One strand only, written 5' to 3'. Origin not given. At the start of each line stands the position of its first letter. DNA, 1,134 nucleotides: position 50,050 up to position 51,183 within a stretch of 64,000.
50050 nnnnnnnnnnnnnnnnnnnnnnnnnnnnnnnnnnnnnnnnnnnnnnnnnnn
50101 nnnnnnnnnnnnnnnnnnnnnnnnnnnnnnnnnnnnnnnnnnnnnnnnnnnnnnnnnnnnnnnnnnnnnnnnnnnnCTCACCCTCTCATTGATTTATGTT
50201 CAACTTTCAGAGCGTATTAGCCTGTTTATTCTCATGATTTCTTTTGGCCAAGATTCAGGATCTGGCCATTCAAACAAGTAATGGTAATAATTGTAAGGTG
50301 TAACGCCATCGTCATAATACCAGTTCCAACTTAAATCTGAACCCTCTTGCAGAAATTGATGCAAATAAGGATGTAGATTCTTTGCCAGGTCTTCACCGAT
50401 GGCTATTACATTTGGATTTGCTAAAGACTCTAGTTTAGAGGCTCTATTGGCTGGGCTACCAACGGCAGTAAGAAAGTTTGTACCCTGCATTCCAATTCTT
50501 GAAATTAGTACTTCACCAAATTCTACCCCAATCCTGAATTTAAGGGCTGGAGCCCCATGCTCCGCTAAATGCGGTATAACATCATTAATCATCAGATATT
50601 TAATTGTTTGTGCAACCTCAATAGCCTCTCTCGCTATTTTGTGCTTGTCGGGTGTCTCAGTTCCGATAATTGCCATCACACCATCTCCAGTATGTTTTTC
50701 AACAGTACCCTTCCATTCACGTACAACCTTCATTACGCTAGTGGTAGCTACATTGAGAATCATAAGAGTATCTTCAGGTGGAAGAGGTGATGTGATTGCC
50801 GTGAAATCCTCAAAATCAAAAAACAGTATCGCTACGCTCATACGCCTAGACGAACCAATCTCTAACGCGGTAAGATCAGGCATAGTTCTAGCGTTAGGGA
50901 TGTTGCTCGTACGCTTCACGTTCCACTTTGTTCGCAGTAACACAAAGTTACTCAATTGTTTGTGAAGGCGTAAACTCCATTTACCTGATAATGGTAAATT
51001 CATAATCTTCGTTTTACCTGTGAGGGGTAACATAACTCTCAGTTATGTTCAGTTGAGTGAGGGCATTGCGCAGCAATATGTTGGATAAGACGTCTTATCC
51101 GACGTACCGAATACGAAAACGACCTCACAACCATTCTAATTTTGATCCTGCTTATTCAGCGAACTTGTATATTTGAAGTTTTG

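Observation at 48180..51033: Pycsar-like operon with two different cyclases flanking one TM effector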

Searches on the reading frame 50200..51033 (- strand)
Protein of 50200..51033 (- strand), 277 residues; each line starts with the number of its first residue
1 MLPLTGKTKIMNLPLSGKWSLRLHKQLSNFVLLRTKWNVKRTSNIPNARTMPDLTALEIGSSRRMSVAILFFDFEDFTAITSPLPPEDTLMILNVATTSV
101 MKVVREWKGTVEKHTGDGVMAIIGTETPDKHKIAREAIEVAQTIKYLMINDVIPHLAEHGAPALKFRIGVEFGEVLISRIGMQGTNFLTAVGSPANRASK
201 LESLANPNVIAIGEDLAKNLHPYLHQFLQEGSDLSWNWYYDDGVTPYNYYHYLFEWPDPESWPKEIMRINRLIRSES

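Call 4: search_protein_families(library=pfam, proteins=[window:50200-51033:-], max_evalue=1)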
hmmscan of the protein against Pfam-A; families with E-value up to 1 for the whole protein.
window:50200-51033:- (277 aa): 3 families
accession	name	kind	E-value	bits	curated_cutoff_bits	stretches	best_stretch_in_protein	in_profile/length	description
PF00211.25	Guanylate_cyc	-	2.5e-15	57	21.9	1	63-223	5-158/183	Adenylate and Guanylate cyclase catalytic domain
PF05165.17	GCH_III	-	0.081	12.7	21.3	1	66-123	127-185/246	GTP cyclohydrolase III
PF00990.26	GGDEF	-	0.21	11.8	23.8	1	44-170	8-129/161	Diguanylate cyclase, GGDEF domain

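Call 5: search_protein_families(library=padloc, proteins=[window:50200-51033:-], max_evalue=1)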
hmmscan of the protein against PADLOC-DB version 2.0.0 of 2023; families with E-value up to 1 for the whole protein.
window:50200-51033:- (277 aa): 13 families
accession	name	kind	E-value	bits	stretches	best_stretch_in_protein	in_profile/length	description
PDLC02370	PycC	-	2.9e-28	97.2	1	44-256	59-276/340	-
PDLC02367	PycC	-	4.1e-25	86.5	1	32-238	14-207/226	-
PDLC00764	PycC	-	9.3e-21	72.2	1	44-220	71-253/449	Pycsar cyclase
PDLC00766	PycC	-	1.5e-18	65.1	1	32-228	14-203/232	Pycsar cyclase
PDLC00767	PycC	-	1.7e-16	58.5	1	50-256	75-288/337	Pycsar cyclase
PDLC02366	PycC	-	2.2e-16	57.9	1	49-231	261-444/486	-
PDLC00734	PycC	-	1.4e-14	52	1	66-203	189-322/374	Pycsar cyclase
PDLC02369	PycC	-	2.3e-14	51.6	1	25-220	11-191/248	-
PDLC00765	PycC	-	4.4e-13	47.1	1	44-228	235-420/477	Pycsar cyclase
PDLC00761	PycC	-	8.4e-12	42.7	1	52-256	91-300/438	Pycsar cyclase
PDLC00762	PycC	-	3.5e-11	40.7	1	53-230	269-455/508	Pycsar cyclase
PDLC00763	PycC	-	1.3e-09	35.8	1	35-221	24-208/268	Pycsar cyclase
PDLC02368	PycC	-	5.2e-09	34.1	1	41-251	19-218/234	-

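Call 6: search_protein_families(library=ncbifam, proteins=[window:50200-51033:-], max_evalue=1)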
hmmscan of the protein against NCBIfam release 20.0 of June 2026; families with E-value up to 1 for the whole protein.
window:50200-51033:- (277 aa): 0 families

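Call 10: find_homologous_proteins(query=window:50200-51033:-)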
Query window:50200-51033:- (277 aa): 90 proteins with E <= 0.001 among 803 candidates.
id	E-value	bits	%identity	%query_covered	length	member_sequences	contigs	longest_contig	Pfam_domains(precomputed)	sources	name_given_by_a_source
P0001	7.0e-184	628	100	100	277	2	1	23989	PF00211.26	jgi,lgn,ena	-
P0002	9.4e-128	443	74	96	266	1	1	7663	PF00211.26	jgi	jgi:class 3 adenylate cyclase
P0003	1.2e-119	417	68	96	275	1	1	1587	PF00211.26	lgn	-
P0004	1.3e-117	410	68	96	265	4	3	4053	PF00211.26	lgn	-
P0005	3.6e-116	405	68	93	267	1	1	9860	PF00211.26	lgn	-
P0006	8.4e-114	398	68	94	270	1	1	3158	PF00211.26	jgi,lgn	-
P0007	7.4e-113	395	66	95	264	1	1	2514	PF00211.26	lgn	-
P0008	2.9e-112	393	65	92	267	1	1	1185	PF00211.26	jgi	-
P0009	1.2e-111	391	66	95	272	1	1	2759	PF00211.26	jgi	jgi:adenylate cyclase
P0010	3.7e-111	389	65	95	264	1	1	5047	PF00211.26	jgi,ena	-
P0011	4.9e-111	389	65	95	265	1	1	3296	PF00211.26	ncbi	-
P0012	1.3e-110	387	65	96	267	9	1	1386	PF00211.26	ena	-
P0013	2.5e-110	386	64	95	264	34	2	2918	PF00211.26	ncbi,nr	ncbi:MAG: adenylate/guanylate cyclase domain-containing protein [Euryarchaeota archaeon]|nr:adenylat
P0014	4.1e-110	386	64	95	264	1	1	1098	PF00211.26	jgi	jgi:adenylate cyclase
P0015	6.0e-110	385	64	96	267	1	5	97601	PF00211.26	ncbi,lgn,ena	-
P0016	8.1e-110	385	65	95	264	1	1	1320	PF00211.26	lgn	-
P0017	9.4e-110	384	63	95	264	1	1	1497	PF00211.26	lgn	-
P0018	1.7e-109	384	66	94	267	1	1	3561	PF00211.26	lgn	-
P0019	3.0e-109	383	64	95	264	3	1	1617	PF00211.26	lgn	-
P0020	3.5e-109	383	64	95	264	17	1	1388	PF00211.26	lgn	-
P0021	9.4e-109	381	63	96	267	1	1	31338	PF00211.26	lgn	-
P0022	1.4e-108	381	64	94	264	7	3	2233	PF00211.26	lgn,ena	-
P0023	7.2e-108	378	64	95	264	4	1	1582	PF00211.26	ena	-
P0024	3.5e-107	376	64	96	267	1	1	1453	PF00211.26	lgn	-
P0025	8.5e-107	375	62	96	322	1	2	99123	PF00211.26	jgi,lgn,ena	-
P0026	2.2e-106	373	62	95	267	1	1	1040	PF00211.26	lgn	-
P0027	7.1e-106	372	63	94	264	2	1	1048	PF00211.26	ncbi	-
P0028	8.6e-106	371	63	95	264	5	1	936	PF00211.26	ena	-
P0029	9.3e-106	371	63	95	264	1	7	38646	PF00211.26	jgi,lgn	jgi:adenylate cyclase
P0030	1.8e-105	370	64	95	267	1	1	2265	PF00211.26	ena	-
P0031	3.3e-105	370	63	95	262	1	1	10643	PF00211.26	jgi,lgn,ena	-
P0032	1.8e-104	367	64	94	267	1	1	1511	PF00211.26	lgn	-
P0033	1.3e-102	361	64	88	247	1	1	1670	PF00211.26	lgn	-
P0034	3.4e-101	356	62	95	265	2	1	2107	PF00211.26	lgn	-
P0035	4.9e-101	356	64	88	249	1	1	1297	PF00211.26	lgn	-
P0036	1.3e-100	354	63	93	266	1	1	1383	PF00211.26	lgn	-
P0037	9.7e-100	352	62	95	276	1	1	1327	PF00211.26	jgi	jgi:adenylate cyclase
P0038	1.8e-99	351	60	95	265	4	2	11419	PF00211.26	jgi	jgi:class 3 adenylate cyclase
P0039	2.3e-99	350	64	91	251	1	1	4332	PF00211.26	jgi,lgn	-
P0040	3.3e-99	350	62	96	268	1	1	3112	PF00211.26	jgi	-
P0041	3.4e-99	350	62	94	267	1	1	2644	PF00211.26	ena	-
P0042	1.1e-98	348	63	93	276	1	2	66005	PF00211.26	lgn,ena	-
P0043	9.2e-97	342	68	81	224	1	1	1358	PF00211.26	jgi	jgi:class 3 adenylate cyclase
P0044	6.7e-96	339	62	90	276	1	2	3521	PF00211.26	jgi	jgi:adenylate cyclase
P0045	1.1e-95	338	59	94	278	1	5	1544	PF00211.26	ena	-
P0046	1.2e-95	338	58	96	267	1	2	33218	PF00211.26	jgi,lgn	jgi:adenylate cyclase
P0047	1.8e-95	338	58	94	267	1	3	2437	PF00211.26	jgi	-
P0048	2.4e-95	337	57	96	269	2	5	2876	PF00211.26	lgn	-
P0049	2.9e-94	334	61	91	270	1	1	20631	PF00211.26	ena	-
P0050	7.0e-94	332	57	94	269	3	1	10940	PF00211.26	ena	-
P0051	4.8e-93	330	62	89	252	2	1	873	PF00211.26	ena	-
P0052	5.2e-93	330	57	94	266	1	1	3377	PF00211.26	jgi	jgi:class 3 adenylate cyclase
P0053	4.9e-92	326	61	88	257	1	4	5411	PF00211.26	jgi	jgi:class 3 adenylate cyclase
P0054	3.6e-91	323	55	95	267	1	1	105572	PF00211.26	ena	-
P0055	2.9e-89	317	57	91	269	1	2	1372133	PF00211.26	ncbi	-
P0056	7.2e-88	313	55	92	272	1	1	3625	PF00211.26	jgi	jgi:adenylate cyclase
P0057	4.2e-87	310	55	94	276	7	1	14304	PF00211.26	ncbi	-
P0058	7.4e-83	296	68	66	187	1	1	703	PF00211.26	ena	-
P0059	8.6e-83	296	65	76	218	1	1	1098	PF00211.26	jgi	jgi:adenylate cyclase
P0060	1.0e-77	279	52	90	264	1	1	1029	PF00211.26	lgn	-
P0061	2.3e-77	278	58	77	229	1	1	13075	PF00211.26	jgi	jgi:class 3 adenylate cyclase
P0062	4.8e-77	277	48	92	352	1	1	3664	PF00211.26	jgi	jgi:class 3 adenylate cyclase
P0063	5.7e-75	270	48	95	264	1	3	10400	PF00211.26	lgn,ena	-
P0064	7.2e-75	270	50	92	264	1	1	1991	PF00211.26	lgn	-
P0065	5.0e-74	267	48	92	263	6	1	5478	PF00211.26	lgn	-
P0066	7.3e-73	263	65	63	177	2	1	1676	PF00211.26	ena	-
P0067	1.3e-72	263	65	69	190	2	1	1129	PF00211.26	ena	-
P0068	1.0e-70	256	65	68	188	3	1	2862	PF00211.26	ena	-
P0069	7.4e-69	250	46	94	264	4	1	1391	PF00211.26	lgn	-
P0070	1.1e-68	250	46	92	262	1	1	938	PF00211.26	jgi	jgi:class 3 adenylate cyclase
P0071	2.5e-68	249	66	66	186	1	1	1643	PF00211.26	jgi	jgi:class 3 adenylate cyclase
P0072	1.0e-65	240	44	94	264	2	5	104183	PF00211.26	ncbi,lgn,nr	ncbi:MAG: adenylate/guanylate cyclase domain-containing protein [Nitrospirae bacterium]|nr:adenylate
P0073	3.7e-65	238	44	94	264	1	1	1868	PF00211.26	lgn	-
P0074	1.1e-64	237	67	58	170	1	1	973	PF00211.26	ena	-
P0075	7.6e-64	234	67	58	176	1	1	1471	PF00211.26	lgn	-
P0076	2.2e-63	232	44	94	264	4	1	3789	PF00211.26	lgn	-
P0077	2.3e-63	232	44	94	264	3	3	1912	PF00211.26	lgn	-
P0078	7.4e-63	231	67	55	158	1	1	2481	PF00211.26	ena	-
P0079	1.1e-62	230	63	62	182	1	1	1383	PF00211.26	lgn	-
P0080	4.6e-60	221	63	56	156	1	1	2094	PF00211.26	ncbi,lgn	-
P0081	1.5e-58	217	49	77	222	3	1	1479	PF00211.26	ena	-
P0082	3.6e-55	205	60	60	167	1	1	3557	PF00211.26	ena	-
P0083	2.4e-40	157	45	58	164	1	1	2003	PF00211.26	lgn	-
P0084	2.1e-31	127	34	87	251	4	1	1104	PF00211.26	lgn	-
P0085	2.0e-11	62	32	56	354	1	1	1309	PF00111.33,PF00211.26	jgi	-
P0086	1.3e-10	59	31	58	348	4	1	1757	PF00211.26,PF00072.31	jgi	jgi:class 3 adenylate cyclase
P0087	1.7e-6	46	28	55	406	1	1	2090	PF12860.14,PF08448.17,PF00211.26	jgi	jgi:class 3 adenylate cyclase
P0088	2.9e-5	42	32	40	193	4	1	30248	PF00211.26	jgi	-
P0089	5.0e-4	38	23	70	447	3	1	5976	PF00111.33,PF00211.26,PF00355.33,PF13806.13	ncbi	-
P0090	9.3e-4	37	30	64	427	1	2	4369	PF00211.26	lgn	-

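Call 12: find_related_loci(query=A1, collection=genome_contigs, flank=6000)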
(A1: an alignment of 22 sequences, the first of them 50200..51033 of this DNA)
Query A1 (277 aa) in genome_contigs; peptide patterns used: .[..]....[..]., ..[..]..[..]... (x = any residue, [..] = any of these).
600 stretches matched a pattern (row limit reached: there are more); 242 encode a relative of the query (tblastn E <= 1e-3); the best 80 are kept; 80 distinct loci.
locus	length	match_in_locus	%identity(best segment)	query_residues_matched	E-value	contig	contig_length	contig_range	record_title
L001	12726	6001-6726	35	19-252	1e-39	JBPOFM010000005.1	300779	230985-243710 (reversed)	MAG: Aquaticitalea sp. isolate MAG_04 MAG_04_5, whole genome shotgun sequence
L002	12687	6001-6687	35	41-260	9e-35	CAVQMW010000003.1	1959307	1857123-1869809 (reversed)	MAG: uncultured delta proteobacterium isolate MFD03804.bin.1.81 genome assembly, contig: contig_3405, whole genome shotg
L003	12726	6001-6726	30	14-260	1e-33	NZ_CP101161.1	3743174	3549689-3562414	Halorarius halobius strain ZY10 chromosome, complete genome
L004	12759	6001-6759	31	18-261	2e-33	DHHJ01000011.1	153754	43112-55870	MAG TPA_asm: Anaerolineaceae bacterium UBA4775 UBA4775_contig_1134, whole genome shotgun sequence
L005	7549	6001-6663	32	41-260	3e-28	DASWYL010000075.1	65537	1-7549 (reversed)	MAG TPA_asm: Sphingobium sp. isolate SMAG_U3710 k141_562259, whole genome shotgun sequence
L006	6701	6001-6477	28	62-222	7e-18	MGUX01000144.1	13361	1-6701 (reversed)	MAG: Elusimicrobia bacterium RIFCSPLOWO2_12_FULL_59_9 rifcsplowo2_12_scaffold_6806, whole genome shotgun sequence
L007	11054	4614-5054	36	63-205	2e-18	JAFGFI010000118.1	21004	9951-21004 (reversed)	MAG: Anaerolineae bacterium isolate Zod_Metabat.1307 k87_3566228, whole genome shotgun sequence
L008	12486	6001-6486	26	61-225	1e-11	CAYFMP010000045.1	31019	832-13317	MAG TPA_asm: uncultured Thalassospiraceae bacterium isolate ERP019367_co2_114 genome assembly, contig: NODE_1158_length_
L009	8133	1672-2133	29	61-215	2e-11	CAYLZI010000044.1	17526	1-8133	MAG TPA_asm: uncultured Anaerolinea sp. isolate SRP257756_co1_92 genome assembly, contig: NODE_2736_length_17526_cov_9.2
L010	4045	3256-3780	30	24-220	4e-11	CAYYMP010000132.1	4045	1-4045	MAG TPA_asm: uncultured Dehalococcoidales bacterium isolate SRP134809_co1_506 genome assembly, contig: NODE_45171_length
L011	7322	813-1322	29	57-256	3e-10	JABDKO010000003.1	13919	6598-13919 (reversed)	MAG: Rhodothermales bacterium isolate SS_bin_51 k127_233652, whole genome shotgun sequence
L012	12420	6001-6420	27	69-219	2e-9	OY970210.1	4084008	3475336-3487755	MAG: uncultured Solirubrobacterales bacterium isolate MFD09286.bin.c.2 genome assembly, chromosome: 1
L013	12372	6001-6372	26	68-212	3e-9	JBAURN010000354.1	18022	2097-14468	MAG: Solirubrobacteraceae bacterium isolate MFD05420_ilm_asm_bin1 k127_257064, whole genome shotgun sequence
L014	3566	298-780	28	47-215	3e-9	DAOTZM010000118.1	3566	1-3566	MAG TPA_asm: Anaerolineales bacterium isolate H51_515 k117_43397, whole genome shotgun sequence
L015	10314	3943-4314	27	68-212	4e-9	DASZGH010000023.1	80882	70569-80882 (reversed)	MAG TPA_asm: Solirubrobacteraceae bacterium isolate SMAG_U6543 k141_4552859, whole genome shotgun sequence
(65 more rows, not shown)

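Call 14: search_solved_structures(query=A1, max_evalue=0.01, show_alignments=2)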
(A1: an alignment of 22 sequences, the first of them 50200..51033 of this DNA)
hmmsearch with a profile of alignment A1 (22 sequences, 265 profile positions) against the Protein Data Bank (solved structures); distinct sequences matched with E-value up to 0.01: 59.
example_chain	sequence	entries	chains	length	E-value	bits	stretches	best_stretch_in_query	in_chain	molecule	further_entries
6fht_A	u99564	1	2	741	6.9e-20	74.4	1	46-207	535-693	Bacteriophytochrome,Adenylate cyclase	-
2w01_A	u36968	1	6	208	9.8e-20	73.9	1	53-207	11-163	ADENYLATE CYCLASE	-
1wc1_A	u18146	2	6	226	3.6e-19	72.1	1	35-211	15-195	ADENYLATE CYCLASE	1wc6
1wc0_A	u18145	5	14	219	7.9e-19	70.9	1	57-211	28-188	ADENYLATE CYCLASE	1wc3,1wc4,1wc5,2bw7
3r5g_A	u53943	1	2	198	1.7e-17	66.6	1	53-209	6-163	CyaB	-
8jsf_A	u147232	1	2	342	1.8e-17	66.5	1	57-247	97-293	cytidylate cyclase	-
7r65_A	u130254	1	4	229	4.2e-14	55.5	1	33-215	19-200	Adenylate/guanylate cyclase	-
6yii_A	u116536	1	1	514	2.2e-13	53.1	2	43-220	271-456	Transcriptional regulator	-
5x4t_A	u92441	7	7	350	8.1e-12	48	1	53-197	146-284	Photoactivated adenylyl cyclase | Family 3 adenylate cyclase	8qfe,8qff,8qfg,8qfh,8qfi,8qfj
9f1z_A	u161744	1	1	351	8.1e-12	47.9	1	53-197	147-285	Family 3 adenylate cyclase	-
5x4u_A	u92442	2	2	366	9e-12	47.8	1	53-197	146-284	Photoactivated adenylyl cyclase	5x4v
4yus_A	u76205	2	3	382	9.9e-12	47.7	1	53-197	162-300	Family 3 adenylate cyclase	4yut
9f1w_A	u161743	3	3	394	1.1e-11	47.6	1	53-197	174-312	Family 3 adenylate cyclase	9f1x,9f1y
8sl3_A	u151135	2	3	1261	9.6e-11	44.4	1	57-212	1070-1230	Adenylate cyclase type 5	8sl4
5mbg_A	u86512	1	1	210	1.8e-10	43.6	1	57-197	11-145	Beta subunit of photoactivated adenylyl cyclase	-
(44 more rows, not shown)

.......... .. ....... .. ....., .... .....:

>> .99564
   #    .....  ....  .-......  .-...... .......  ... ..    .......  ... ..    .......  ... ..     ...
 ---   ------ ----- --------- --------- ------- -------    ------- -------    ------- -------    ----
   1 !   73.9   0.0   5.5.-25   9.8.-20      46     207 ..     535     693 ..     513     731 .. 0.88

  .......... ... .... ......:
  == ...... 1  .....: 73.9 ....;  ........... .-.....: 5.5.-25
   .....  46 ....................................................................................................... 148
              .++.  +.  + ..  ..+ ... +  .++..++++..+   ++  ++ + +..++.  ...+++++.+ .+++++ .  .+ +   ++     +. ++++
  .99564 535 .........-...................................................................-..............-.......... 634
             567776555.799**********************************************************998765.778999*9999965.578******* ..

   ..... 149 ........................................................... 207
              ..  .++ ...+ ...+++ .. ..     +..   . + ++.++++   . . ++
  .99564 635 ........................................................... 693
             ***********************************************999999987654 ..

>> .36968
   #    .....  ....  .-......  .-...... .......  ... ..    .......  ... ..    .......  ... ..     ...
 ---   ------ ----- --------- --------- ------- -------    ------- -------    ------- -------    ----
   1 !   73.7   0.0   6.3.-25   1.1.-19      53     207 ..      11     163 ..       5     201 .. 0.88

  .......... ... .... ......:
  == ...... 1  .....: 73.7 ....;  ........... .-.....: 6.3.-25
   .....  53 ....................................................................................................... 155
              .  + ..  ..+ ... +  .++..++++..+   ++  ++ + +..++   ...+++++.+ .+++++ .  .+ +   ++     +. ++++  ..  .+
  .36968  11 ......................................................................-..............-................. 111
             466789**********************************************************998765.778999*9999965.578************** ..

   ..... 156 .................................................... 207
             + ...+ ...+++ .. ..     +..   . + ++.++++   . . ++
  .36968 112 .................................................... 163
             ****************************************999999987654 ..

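Call 15: find_related_loci(query=A1, collection=metagenome_contigs, flank=6000)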
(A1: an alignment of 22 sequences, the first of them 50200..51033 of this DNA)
Query A1 (277 aa) in metagenome_contigs; peptide patterns used: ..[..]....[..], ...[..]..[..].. (x = any residue, [..] = any of these).
455 stretches matched a pattern; 101 encode a relative of the query (tblastn E <= 1e-3); the best 80 are kept; 80 distinct loci.
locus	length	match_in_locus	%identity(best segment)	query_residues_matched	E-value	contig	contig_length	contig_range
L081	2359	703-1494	65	11-274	3e-124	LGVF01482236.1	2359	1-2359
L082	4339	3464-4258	65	11-275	6e-119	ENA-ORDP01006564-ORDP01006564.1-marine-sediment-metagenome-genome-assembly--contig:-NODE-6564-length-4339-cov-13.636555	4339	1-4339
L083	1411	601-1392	65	11-274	2e-127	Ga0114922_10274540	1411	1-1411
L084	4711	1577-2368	65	11-274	7e-118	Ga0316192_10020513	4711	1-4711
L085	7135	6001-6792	65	11-275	2e-115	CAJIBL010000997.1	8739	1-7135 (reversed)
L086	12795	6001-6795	62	11-275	6e-113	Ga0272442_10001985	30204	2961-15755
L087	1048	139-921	63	11-271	2e-123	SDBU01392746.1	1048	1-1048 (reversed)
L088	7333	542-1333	63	11-274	6e-112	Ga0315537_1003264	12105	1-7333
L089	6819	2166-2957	63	11-274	6e-112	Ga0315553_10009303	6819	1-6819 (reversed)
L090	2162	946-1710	65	11-265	4e-118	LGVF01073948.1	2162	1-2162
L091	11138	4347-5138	63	11-274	6e-112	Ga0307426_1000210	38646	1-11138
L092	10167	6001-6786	63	11-272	1e-111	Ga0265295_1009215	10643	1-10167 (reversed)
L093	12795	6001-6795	62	11-275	6e-113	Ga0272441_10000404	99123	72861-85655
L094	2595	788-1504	66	36-274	1e-111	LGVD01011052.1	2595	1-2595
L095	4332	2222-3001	63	4-261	1e-107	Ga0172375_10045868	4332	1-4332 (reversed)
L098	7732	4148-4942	48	10-274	8e-83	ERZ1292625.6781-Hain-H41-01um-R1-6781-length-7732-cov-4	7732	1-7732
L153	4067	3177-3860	33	41-260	1e-29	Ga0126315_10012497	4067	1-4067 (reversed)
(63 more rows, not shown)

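Call 16: find_encoding_contigs(protein=P0015, flank=6000, max_places=3)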
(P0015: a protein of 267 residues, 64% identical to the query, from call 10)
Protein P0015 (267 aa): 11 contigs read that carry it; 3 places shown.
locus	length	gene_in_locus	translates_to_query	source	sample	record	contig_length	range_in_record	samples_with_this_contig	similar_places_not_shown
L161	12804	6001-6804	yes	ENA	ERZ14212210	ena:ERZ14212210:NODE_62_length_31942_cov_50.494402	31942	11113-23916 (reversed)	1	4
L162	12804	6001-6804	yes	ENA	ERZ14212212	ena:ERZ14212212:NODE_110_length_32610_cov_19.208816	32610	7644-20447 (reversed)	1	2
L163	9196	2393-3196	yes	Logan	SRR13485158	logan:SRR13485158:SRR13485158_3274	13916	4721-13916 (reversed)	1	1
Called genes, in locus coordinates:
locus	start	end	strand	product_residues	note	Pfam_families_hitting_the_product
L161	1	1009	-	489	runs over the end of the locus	PF12161:HsdM_N, PF02384:N6_Mtase, PF01170:UPF0020 (weak), PF20473:MmeI_Mtase (faint), PF07669:Eco57I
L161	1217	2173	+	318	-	-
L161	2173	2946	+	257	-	PF14355:Abi_C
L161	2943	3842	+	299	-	PF08378:NERD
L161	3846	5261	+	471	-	-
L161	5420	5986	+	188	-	PF18967:PycTM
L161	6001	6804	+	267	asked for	PF00211:Guanylate_cyc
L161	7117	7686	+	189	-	PF00589:Phage_integrase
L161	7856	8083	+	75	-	-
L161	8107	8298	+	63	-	-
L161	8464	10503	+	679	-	-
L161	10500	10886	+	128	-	-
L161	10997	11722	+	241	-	-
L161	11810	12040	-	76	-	-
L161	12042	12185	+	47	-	-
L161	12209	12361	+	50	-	-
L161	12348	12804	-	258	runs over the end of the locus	PF24699:DUF7663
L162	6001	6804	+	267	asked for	PF00211:Guanylate_cyc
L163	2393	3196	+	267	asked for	PF00211:Guanylate_cyc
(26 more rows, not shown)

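Call 17: find_encoding_contigs(protein=P0055, flank=6000, max_places=3)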
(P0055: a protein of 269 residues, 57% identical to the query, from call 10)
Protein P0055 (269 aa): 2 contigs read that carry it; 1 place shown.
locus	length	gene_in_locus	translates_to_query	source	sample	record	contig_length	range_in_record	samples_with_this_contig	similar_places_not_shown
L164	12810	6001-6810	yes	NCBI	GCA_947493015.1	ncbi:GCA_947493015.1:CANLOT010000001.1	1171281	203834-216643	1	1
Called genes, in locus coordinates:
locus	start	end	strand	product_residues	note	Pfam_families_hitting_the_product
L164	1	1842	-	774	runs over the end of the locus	PF03968:LptD_N, PF04453:LptD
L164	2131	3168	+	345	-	PF01636:APH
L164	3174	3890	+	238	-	PF00483:NTP_transferase, PF12804:NTP_transf_3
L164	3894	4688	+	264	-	PF27507:DjlA_TM, PF05099:TerB, PF00226:DnaJ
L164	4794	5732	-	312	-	PF12048:DUF3530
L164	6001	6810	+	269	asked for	PF00211:Guanylate_cyc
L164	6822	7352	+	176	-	PF18967:PycTM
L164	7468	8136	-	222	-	PF00849:PseudoU_synth_2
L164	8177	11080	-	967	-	PF18339:Tudor_1_RapA, PF18337:Tudor_RapA, PF00176:SNF2-rel_dom, PF04851:ResIII, PF00270:DEAD, PF00271:Helicase_C, PF12137:RapA_C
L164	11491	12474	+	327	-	PF13638:PIN_4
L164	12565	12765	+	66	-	-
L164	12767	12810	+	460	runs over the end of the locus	PF13638:PIN_4, PF02562:PhoH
